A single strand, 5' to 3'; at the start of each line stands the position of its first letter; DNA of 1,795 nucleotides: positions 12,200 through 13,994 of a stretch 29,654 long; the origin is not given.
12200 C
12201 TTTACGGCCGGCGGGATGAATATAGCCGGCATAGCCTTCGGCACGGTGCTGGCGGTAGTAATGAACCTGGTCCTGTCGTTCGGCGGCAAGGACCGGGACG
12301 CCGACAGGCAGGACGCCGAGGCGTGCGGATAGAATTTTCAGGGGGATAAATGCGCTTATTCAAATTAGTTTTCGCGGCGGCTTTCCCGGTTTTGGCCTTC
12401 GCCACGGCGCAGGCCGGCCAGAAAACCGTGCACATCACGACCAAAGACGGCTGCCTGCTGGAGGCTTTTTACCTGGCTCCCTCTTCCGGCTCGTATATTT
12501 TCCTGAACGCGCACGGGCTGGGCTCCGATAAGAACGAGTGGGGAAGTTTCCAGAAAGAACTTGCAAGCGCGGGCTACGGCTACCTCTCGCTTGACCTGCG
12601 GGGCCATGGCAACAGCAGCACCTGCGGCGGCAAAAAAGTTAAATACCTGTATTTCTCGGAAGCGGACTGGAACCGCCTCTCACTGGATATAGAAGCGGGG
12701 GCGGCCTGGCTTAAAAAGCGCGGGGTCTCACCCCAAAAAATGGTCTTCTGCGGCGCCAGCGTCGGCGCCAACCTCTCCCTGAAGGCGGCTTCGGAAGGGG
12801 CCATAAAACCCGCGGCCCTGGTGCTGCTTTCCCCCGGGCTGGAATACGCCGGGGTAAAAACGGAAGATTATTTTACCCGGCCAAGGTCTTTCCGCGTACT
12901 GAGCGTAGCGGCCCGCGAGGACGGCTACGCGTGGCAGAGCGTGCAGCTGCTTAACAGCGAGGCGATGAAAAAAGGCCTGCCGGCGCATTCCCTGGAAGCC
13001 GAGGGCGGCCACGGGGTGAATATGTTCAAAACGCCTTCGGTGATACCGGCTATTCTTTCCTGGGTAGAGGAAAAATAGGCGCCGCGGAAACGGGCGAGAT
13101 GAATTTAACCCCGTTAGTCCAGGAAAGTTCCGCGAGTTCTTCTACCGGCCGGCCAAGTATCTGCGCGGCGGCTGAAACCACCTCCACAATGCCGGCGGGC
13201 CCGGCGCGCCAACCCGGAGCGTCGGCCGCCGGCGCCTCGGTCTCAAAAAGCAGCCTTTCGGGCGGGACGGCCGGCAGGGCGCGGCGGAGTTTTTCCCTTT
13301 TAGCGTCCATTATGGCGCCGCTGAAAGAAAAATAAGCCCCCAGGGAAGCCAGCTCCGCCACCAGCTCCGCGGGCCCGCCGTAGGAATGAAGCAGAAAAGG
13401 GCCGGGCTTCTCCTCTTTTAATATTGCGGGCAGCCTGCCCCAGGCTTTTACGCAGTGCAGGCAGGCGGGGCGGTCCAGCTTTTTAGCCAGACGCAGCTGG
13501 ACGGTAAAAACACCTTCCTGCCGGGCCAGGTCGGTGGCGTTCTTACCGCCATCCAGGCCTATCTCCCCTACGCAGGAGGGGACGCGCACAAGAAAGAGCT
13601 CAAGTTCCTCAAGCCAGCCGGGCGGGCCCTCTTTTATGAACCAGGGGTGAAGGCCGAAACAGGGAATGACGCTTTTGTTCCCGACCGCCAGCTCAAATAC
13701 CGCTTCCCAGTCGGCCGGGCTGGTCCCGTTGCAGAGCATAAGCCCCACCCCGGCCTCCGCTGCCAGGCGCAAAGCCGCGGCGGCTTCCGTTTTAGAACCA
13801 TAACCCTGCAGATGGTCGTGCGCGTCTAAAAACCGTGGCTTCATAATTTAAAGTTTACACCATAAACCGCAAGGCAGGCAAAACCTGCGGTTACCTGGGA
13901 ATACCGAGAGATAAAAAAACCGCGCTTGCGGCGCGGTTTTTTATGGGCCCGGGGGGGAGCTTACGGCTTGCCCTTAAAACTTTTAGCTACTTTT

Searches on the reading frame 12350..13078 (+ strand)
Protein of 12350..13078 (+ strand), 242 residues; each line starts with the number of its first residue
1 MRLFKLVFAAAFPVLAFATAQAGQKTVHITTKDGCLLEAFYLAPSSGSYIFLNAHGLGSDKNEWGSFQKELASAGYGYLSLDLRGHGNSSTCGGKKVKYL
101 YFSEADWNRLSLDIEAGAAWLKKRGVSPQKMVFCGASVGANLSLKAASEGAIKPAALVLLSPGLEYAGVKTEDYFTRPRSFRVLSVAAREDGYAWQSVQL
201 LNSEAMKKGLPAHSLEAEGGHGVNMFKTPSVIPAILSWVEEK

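Call 27: search_protein_families(library=pfam, proteins=[window:12350-13078:+], max_evalue=0.001)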
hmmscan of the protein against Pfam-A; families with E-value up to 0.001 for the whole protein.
window:12350-13078:+ (242 aa): 4 families
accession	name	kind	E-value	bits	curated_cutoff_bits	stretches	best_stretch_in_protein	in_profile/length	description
PF12146.15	Hydrolase_4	-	1e-10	41.8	27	1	53-167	9-114/239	Serine aminopeptidase, S33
PF00561.26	Abhydrolase_1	-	1.3e-08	35.3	25.8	1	50-164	2-103/245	alpha/beta hydrolase fold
PF12697.13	Abhydrolase_6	-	4.7e-08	34.4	26.3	1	54-196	4-121/217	Alpha/beta hydrolase family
PF07859.19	Abhydrolase_3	-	9.4e-06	26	25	1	113-174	51-120/210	alpha/beta hydrolase fold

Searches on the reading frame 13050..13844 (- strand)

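Call 27: search_protein_families(library=pfam, proteins=[window:13050-13844:-], max_evalue=0.001)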
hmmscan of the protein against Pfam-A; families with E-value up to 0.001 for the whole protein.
window:13050-13844:- (264 aa): 1 family
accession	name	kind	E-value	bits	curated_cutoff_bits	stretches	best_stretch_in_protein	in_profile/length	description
PF01026.27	TatD_DNase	-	4.4e-51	174.1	27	1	7-247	2-250/253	TatD related DNase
